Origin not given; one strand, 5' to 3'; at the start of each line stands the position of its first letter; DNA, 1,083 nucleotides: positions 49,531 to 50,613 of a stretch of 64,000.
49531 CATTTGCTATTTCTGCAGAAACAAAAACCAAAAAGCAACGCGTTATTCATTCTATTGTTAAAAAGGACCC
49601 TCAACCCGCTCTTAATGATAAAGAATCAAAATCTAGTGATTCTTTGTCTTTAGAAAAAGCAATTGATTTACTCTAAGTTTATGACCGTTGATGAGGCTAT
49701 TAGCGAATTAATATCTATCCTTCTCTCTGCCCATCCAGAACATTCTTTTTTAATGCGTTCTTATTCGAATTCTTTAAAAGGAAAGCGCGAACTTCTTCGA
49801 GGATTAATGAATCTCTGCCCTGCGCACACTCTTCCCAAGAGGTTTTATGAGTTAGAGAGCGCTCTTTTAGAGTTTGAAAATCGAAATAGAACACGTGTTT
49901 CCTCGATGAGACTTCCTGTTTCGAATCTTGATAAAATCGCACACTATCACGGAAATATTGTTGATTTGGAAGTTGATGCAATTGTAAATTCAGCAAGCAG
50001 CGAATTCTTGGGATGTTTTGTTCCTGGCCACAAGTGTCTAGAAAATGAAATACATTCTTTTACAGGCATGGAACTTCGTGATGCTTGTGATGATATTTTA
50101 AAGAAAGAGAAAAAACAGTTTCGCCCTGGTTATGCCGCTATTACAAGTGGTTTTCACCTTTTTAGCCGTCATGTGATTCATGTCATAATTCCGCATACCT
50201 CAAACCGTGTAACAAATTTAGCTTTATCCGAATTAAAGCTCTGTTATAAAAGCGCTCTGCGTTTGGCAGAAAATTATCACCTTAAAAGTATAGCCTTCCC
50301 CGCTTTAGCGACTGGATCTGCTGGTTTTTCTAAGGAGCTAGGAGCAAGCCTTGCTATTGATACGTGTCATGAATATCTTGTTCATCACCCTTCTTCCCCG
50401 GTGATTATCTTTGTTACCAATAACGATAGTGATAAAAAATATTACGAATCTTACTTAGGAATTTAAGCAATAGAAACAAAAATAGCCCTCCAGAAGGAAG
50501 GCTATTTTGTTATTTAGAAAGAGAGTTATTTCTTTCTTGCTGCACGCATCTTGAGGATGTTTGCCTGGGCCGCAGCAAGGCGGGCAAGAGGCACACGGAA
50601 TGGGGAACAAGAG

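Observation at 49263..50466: RelB/DinJ-like RHH gene tightly coupled to a Zn-type macro-domain (ADP-ribose hydrolase) gene, with stacked palindromic operators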

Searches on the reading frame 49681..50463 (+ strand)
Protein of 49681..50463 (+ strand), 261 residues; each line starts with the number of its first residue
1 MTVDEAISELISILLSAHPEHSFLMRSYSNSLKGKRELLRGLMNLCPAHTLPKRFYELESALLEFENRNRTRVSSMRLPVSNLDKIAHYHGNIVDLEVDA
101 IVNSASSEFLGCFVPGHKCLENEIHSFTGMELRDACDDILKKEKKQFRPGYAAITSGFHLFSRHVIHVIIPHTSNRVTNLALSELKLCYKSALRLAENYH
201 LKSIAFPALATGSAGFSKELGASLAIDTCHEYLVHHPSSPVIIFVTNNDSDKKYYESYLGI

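Call 5: search_protein_families(library=pfam, proteins=[window:49681-50463:+], max_evalue=1)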
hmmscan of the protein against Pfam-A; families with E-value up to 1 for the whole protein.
window:49681-50463:+ (261 aa): 1 family
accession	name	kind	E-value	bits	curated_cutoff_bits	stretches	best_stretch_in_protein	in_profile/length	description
PF01661.27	Macro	-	4.6e-23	81.8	22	1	102-224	1-117/118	Macro domain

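Call 6: search_protein_families(library=ncbifam, proteins=[window:49681-50463:+], max_evalue=1)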
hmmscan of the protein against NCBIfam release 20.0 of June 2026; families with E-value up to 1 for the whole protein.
window:49681-50463:+ (261 aa): 11 families
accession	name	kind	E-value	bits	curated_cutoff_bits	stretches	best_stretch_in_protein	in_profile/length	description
NF003163.0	PRK04143.1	equivalog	1.3e-64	218.1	272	1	3-259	4-260/265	protein-ADP-ribose hydrolase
NF001664.0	PRK00431.1-6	equivalog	1.9e-28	99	200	1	86-259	4-169/173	O-acetyl-ADP-ribose deacetylase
NF001663.0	PRK00431.1-4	equivalog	9.6e-25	87.5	285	1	80-257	3-173/180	ADP-ribose-binding protein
NF001660.0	PRK00431.1-1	equivalog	9.7e-25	87.1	271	1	85-259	4-171/177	O-acetyl-ADP-ribose deacetylase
NF001661.0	PRK00431.1-2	equivalog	1.7e-22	80.2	291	1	85-257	2-169/179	O-acetyl-ADP-ribose deacetylase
NF009880.0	PRK13341.1-1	equivalog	5e-11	41.6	891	1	85-241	428-577/599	AAA family ATPase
NF001667.0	PRK00431.2-3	equivalog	9.4e-11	41.7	252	1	86-235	10-149/182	ADP-ribose-binding protein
NF001665.0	PRK00431.2-1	equivalog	6.8e-09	35.5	315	1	86-238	10-152/177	ADP-ribose-binding protein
NF001668.0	PRK00431.2-4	equivalog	8.1e-09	35.1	278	1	86-233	51-188/220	ADP-ribose-binding protein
NF001666.0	PRK00431.2-2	equivalog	9.9e-07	28.8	246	1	89-230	6-135/164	ADP-ribose-binding protein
NF001662.0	PRK00431.1-3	equivalog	1.4e-06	28.2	215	1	163-217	85-139/185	[protein ADP-ribosylglutamate] hydrolase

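Call 7: search_protein_families(library=padloc, proteins=[window:49681-50463:+], max_evalue=1)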
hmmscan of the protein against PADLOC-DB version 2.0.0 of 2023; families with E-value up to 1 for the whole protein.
window:49681-50463:+ (261 aa): 0 families

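Call 8: search_solved_structures(query=window:49681-50463:+, show_alignments=2)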
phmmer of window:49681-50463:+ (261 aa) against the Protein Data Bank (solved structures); distinct sequences matched with E-value up to 0.001: 46.
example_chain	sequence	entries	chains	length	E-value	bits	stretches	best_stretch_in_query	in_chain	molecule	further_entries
8rsm_A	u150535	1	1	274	1e-42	149.7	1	8-259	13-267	Protein-ADP-ribose hydrolase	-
8rsi_A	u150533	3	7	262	4.5e-39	137.8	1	3-257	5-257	O-acetyl-ADP-ribose deacetylase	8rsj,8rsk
5kiv_A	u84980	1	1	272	7.4e-33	117.4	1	31-258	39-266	Protein-ADP-ribose hydrolase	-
8rsl_A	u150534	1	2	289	8.9e-33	117.2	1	31-258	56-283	Protein-ADP-ribose hydrolase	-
8rsn_A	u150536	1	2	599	7.5e-24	88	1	86-260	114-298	ADP-ribose 1''-phosphate phosphatase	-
3vfq_A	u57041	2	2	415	1.3e-22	83.9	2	90-217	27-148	Poly [ADP-ribose] polymerase 14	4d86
4iqy_A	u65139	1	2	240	4.1e-21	79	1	75-256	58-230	O-acetyl-ADP-ribose deacetylase MACROD2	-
6y4y_A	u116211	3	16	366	1.2e-20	77.5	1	75-256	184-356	Thioredoxin 1,ADP-ribose glycohydrolase MACROD2 | ADP-ribose glycohydrolase MACROD2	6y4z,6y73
2x47_A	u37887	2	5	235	1.1e-18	71.1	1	84-256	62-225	MACRO DOMAIN-CONTAINING PROTEIN 1 | ADP-ribose glycohydrolase MACROD1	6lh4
5lau_A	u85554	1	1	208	1.7e-15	60.6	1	89-252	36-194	MacroD-type macrodomain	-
5lbp_A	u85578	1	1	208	1.8e-15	60.5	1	89-252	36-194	MacroD-type macrodomain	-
5l9k_A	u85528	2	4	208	1.8e-15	60.5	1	89-252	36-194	MACROD-TYPE MACRODOMAIN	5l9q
5fud_A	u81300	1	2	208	2.5e-15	60.1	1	90-252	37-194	O-ACETYL-ADP-RIBOSE DEACETYLASE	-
5cms_R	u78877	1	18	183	2.6e-15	60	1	89-258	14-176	O-acetyl-ADP-ribose deacetylase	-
5lcc_A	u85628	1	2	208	3.6e-15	59.5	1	89-252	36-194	MACROD-TYPE MACRODOMAIN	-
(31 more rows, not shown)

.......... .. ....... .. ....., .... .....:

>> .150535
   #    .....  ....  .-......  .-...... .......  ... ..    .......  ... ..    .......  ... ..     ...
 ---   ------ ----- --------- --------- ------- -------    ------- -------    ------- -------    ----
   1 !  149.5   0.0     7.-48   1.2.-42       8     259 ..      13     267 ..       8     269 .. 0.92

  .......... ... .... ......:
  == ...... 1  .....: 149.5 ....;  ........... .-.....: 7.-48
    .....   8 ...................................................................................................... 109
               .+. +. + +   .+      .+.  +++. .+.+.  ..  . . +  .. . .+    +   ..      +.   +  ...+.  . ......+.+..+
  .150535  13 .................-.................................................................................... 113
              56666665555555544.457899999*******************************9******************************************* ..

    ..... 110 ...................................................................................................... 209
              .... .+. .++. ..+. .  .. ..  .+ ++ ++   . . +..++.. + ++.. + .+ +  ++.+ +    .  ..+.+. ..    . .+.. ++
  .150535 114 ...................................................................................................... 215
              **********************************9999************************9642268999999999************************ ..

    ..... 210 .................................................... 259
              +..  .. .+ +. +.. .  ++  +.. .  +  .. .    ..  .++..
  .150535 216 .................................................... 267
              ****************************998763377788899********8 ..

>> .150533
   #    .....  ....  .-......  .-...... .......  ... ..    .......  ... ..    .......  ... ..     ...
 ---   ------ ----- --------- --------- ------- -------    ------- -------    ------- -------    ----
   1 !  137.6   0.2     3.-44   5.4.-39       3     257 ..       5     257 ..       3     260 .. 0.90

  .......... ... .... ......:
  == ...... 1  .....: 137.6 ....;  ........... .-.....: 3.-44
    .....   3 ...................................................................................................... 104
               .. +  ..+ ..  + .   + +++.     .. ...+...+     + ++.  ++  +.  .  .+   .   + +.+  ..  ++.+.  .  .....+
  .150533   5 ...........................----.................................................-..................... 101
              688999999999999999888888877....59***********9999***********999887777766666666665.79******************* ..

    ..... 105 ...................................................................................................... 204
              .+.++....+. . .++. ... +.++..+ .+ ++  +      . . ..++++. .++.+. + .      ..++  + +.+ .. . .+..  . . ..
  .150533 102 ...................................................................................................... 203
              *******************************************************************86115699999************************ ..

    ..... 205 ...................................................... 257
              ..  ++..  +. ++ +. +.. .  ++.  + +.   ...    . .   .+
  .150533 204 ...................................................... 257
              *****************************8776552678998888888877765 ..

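Call 11: find_homologous_proteins(query=window:49681-50463:+)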
Query window:49681-50463:+ (261 aa): 126 proteins with E <= 0.001 among 1326 candidates; the best 120 are listed.
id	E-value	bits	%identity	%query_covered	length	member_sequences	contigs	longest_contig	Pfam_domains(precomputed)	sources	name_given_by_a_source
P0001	1.2e-165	567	97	100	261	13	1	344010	PF01661.28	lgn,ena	-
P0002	6.1e-70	254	49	99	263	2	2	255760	PF01661.28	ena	-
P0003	2.4e-52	196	41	99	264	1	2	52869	PF01661.28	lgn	-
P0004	9.6e-52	194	41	99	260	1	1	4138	PF01661.28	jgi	jgi:O-acetyl-ADP-ribose deacetylase (regulator of RNase III)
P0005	8.3e-43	165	37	100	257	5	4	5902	PF01661.28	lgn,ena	-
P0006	3.8e-42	163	37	98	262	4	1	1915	PF01661.28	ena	-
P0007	1.3e-41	161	37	99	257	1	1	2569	PF01661.28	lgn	-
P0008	2.0e-41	160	38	98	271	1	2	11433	PF01661.28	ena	-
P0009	5.6e-41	159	39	98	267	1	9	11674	PF01661.28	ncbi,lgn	-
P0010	2.7e-40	157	37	98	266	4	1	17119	PF01661.28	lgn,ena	-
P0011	2.8e-39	153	36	99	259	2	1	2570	PF01661.28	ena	-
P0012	2.0e-38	151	35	99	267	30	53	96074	PF01661.28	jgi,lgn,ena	-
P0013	2.5e-38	150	35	90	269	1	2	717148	PF01661.28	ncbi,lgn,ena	-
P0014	4.9e-38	149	34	100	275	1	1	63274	PF01661.28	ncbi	ncbi:protein-ADP-ribose hydrolase [Clostridium sp. DL1XJH146]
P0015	7.9e-38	149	37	98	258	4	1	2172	PF01661.28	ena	-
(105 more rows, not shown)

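Call 13: find_encoding_contigs(protein=P0001, flank=8000, max_places=3)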
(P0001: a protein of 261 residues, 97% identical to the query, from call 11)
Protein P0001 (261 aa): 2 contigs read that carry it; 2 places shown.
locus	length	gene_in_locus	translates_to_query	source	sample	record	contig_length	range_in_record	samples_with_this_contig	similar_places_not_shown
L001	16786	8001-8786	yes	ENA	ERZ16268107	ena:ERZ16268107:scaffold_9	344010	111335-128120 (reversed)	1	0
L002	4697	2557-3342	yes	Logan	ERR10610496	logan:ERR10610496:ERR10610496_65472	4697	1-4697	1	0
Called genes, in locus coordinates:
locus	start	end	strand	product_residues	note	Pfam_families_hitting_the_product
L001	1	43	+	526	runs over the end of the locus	PF02096:60KD_IMP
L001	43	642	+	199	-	PF14804:Jag_N, PF13083:KH_KhpA-B (faint), PF01424:R3H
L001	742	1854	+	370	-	PF09954:DUF2188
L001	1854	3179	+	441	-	PF10396:TrmE_N, PF00350:Dynamin_N (faint), PF12631:MnmE_helical, PF02421:FeoB_N, PF01926:MMR_HSR1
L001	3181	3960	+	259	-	PF01026:TatD_DNase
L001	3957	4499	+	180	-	PF01751:Toprim, PF13331:DUF4093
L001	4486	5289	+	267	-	PF00398:RrnaAD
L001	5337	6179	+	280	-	PF00288:GHMP_kinases_N, PF08544:GHMP_kinases_C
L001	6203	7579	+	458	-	PF00483:NTP_transferase, PF12804:NTP_transf_3, PF25087:GMPPB_C, PF25084:LbH_EIF2B (faint), PF00132:Hexapep, PF14602:Hexapep_2 (weak)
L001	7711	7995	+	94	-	PF04221:RelB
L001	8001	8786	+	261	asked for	PF01661:Macro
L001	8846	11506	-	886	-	PF01326:PPDK_N, PF00391:PEP-utilizers, PF02896:PEP-utilizers_C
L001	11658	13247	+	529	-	PF00370:FGGY_N, PF02782:FGGY_C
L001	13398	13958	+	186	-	PF12641:Flavodoxin_3, PF12724:Flavodoxin_5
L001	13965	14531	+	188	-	PF01195:Pept_tRNA_hydro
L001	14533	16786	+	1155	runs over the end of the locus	PF22590:Cas3-like_C_2 (faint), PF17757:UvrB_inter, PF02559:CarD_TRCF_RID, PF00270:DEAD, PF04851:ResIII, PF00271:Helicase_C, PF03461:TRCF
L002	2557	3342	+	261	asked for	PF01661:Macro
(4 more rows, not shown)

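Call 14: find_encoding_contigs(protein=P0002, flank=8000, max_places=3)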
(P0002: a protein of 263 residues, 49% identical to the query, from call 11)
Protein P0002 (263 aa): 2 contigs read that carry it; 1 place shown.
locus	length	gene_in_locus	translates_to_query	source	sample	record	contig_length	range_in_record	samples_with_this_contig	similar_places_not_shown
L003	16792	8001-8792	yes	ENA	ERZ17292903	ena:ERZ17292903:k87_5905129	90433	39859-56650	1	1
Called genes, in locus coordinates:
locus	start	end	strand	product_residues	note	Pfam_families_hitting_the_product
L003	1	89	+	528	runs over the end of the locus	PF02096:60KD_IMP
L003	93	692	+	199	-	PF14804:Jag_N, PF13083:KH_KhpA-B (faint), PF01424:R3H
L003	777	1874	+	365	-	PF09954:DUF2188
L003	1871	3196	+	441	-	PF10396:TrmE_N, PF00350:Dynamin_N (faint), PF12631:MnmE_helical, PF01926:MMR_HSR1, PF02421:FeoB_N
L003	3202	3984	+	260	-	PF01026:TatD_DNase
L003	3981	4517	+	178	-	PF01751:Toprim, PF13331:DUF4093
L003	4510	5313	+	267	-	PF00398:RrnaAD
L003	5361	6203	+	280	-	PF00288:GHMP_kinases_N, PF08544:GHMP_kinases_C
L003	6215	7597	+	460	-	PF00483:NTP_transferase, PF12804:NTP_transf_3, PF25087:GMPPB_C (weak), PF25084:LbH_EIF2B (weak), PF00132:Hexapep, PF14602:Hexapep_2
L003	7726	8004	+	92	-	PF04221:RelB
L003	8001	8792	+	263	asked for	PF01661:Macro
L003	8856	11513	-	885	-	PF01326:PPDK_N, PF00391:PEP-utilizers, PF02896:PEP-utilizers_C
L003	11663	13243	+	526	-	PF00370:FGGY_N, PF02782:FGGY_C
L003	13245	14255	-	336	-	PF04018:VCA0040-like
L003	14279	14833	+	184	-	PF12641:Flavodoxin_3, PF12724:Flavodoxin_5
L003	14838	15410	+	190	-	PF01195:Pept_tRNA_hydro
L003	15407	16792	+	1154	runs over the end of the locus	PF17757:UvrB_inter, PF02559:CarD_TRCF_RID, PF00270:DEAD, PF04851:ResIII, PF00271:Helicase_C, PF03461:TRCF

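Call 15: find_encoding_contigs(protein=P0003, flank=8000, max_places=3)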
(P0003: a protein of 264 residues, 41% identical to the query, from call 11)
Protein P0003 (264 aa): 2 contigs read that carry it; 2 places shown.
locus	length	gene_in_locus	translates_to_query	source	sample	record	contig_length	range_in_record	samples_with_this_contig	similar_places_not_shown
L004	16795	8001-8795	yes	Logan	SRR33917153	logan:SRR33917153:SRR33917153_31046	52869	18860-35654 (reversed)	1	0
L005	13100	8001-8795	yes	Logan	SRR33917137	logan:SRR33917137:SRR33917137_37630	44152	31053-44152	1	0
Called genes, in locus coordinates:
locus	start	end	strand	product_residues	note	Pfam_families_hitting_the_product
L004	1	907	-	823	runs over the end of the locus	PF13855:LRR_8 (faint), PF13306:LRR_5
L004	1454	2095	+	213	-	PF01791:DeoC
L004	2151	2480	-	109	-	-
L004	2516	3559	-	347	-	PF04237:YjbR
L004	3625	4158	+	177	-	PF00719:Pyrophosphatase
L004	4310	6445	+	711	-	PF23569:NBD_SMAX1, PF00004:AAA, PF17871:AAA_lid_9, PF00158:Sigma54_activat, PF00004:AAA, PF07724:AAA_2, PF07728:AAA_5, PF10431:ClpB_D2-small, +12 more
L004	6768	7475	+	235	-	PF00300:His_Phos_1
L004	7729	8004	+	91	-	PF04221:RelB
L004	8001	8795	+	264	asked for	PF01661:Macro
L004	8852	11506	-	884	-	PF01326:PPDK_N, PF00391:PEP-utilizers, PF02896:PEP-utilizers_C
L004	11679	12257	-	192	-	PF13580:SIS_2, PF01380:SIS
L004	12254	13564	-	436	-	PF00483:NTP_transferase, PF12804:NTP_transf_3, PF13419:HAD_2 (faint), PF00702:Hydrolase (faint), PF13242:Hydrolase_like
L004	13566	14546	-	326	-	PF00288:GHMP_kinases_N, PF08544:GHMP_kinases_C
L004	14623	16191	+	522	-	PF00370:FGGY_N, PF02782:FGGY_C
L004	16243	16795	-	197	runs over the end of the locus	PF00440:TetR_N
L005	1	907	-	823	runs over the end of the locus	PF13855:LRR_8 (faint), PF13306:LRR_5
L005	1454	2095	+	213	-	PF01791:DeoC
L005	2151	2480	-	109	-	-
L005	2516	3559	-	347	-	PF04237:YjbR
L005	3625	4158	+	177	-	PF00719:Pyrophosphatase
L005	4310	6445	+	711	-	PF23569:NBD_SMAX1, PF00004:AAA, PF17871:AAA_lid_9, PF00158:Sigma54_activat, PF00004:AAA, PF07724:AAA_2, PF07728:AAA_5, PF10431:ClpB_D2-small, +12 more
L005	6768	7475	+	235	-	PF00300:His_Phos_1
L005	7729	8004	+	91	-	PF04221:RelB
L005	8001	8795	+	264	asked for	PF01661:Macro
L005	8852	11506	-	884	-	PF01326:PPDK_N, PF00391:PEP-utilizers, PF02896:PEP-utilizers_C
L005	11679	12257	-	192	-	PF13580:SIS_2, PF01380:SIS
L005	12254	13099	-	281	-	?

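Call 16: find_encoding_contigs(protein=P0004, flank=8000, max_places=3)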
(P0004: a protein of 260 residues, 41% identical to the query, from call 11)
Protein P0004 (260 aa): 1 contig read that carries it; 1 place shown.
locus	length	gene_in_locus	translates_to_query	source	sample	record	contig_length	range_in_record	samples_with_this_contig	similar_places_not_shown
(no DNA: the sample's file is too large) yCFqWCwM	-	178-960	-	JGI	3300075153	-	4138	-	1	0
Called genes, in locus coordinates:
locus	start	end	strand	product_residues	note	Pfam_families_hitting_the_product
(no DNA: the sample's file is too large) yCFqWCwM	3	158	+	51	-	?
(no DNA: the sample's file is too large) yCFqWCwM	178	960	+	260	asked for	PF01661:Macro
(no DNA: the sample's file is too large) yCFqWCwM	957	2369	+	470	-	PF07690:MFS_1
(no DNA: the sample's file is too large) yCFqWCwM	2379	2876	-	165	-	PF04221:RelB, PF18765:Polbeta (weak)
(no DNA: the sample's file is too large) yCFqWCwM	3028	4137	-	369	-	?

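Call 27: find_related_loci(query=A1, collection=genome_contigs, flank=6000)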
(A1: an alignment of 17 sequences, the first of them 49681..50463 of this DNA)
Query A1 (261 aa) in genome_contigs; peptide patterns used: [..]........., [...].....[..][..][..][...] (x = any residue, [..] = any of these).
600 stretches matched a pattern (row limit reached: there are more); 579 encode a relative of the query (tblastn E <= 1e-3); the best 80 are kept; 80 distinct loci.
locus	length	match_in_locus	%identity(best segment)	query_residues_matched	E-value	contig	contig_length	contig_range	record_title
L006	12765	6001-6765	37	7-260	5e-49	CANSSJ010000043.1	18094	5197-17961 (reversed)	MAG TPA_asm: uncultured Firmicutes bacterium isolate SRR15730539_bin.17_metawrap_v1.3_MAG genome assembly, contig: NODE.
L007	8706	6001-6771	37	1-260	8e-47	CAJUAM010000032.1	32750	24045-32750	MAG TPA_asm: uncultured Dorea sp. isolate MGBC116970 genome assembly, contig: MGBC116970.32, whole genome shotgun sequen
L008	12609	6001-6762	35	4-259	2e-46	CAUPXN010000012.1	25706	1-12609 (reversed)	MAG TPA_asm: uncultured Streptococcus sp. isolate ERR9969054_bin.2_MetaWRAP_v1.3_MAG genome assembly, contig: ERZ2161591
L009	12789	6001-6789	36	1-256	4e-46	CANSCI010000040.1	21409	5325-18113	MAG TPA_asm: uncultured Dorea sp. isolate SRR15730542_bin.26_metawrap_v1.3_MAG genome assembly, contig: NODE.2163_length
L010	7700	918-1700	34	1-260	9e-45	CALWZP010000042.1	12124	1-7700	MAG: uncultured Oscillospiraceae bacterium isolate BRZ_CS__bin84 genome assembly, contig: BRZ_CS__NODE_6497_length_12124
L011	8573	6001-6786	34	1-254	9e-45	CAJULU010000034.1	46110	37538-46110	MAG TPA_asm: uncultured Dorea sp. isolate MGBC143734 genome assembly, contig: MGBC143734.34, whole genome shotgun sequen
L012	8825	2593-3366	35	1-260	1e-44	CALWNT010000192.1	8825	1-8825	MAG: uncultured Clostridia bacterium isolate E0_RP0__bin66 genome assembly, contig: E0_RP0__k127_1235665, whole genome s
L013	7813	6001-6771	35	1-260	1e-44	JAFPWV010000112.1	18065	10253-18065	MAG: Clostridia bacterium isolate RGIG1547 Goat_Abomasum-5__c369297, whole genome shotgun sequence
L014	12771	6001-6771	35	1-257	3e-44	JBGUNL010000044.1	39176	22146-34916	MAG: Candidatus Limivicinus sp. isolate ruminal_MAG_210 ruminal_MAG_210_contig_0044, whole genome shotgun sequence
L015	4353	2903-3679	34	1-260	1e-43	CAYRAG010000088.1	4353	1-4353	MAG TPA_asm: uncultured Oscillospiraceae bacterium isolate SRP314395_co1_229 genome assembly, contig: NODE_17703_length_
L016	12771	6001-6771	35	1-260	8e-44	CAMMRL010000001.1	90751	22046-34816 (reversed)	MAG: uncultured Clostridia bacterium isolate ERR4836886_bin.6_MetaWRAP_v1.1_MAG genome assembly, contig: NODE_60_length_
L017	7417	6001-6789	35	14-259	1e-43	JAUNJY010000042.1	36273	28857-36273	MAG: bacterium isolate S2R_St_11 NODE_280_length_36273_cov_14.167403, whole genome shotgun sequence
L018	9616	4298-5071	35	1-259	5e-43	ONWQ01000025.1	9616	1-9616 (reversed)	uncultured Clostridiales bacterium isolate RUG701 genome assembly, contig: k87_1276890, whole genome shotgun sequence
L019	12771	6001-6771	36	1-260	8e-43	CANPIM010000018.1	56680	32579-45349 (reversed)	MAG TPA_asm: uncultured Lachnospiraceae bacterium isolate SRR15730553_bin.63_metawrap_v1.3_MAG genome assembly, contig:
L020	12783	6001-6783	35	1-260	1e-43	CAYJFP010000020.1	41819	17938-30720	MAG TPA_asm: uncultured Eubacteriales bacterium isolate ERP123703_co3_195 genome assembly, contig: NODE_919_length_41819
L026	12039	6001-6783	34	1-259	9e-42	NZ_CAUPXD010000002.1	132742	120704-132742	MAG: uncultured Granulicatella sp. isolate ERR9968947_bin.2_MetaWRAP_v1.3_MAG ERZ21616078.34, whole genome shotgun seque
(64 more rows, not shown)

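Call 36: search_protein_families(library=pfam, proteins=[L026:4618-5658:+, L026:5667-6005:+, L026:6811-7707:+, L026:7697-8716:+], max_evalue=0.01)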
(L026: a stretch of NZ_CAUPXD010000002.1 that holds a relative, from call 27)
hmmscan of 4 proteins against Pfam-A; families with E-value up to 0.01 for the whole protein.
L026:4618-5658:+ (347 aa): 1 family
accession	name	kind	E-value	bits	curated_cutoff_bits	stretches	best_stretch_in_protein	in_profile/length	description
PF00296.26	Bac_luciferase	-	8.6e-30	104.6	27.9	1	27-314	2-307/314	Luciferase-like monooxygenase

L026:5667-6005:+ (113 aa): 1 family
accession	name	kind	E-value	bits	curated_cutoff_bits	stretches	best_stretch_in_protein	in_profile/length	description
PF01597.25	GCV_H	-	9.9e-16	58.2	22.2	1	12-109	9-108/122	Glycine cleavage H-protein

L026:6811-7707:+ (299 aa): 0 families

L026:7697-8716:+ (340 aa): 3 families
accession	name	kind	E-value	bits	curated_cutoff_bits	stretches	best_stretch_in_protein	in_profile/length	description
PF21948.1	LplA-B_cat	-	4.2e-55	187.2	27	1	15-212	1-198/200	Lipoyl protein ligase A/B catalytic domain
PF10437.14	Lip_prot_lig_C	-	2.7e-25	88.5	24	1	253-337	1-85/85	Bacterial lipoate protein ligase C-terminus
PF03099.24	BPL_LplA_LipB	-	8.9e-06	26.1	21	1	52-145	8-119/133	Biotin/lipoate A/B protein ligase family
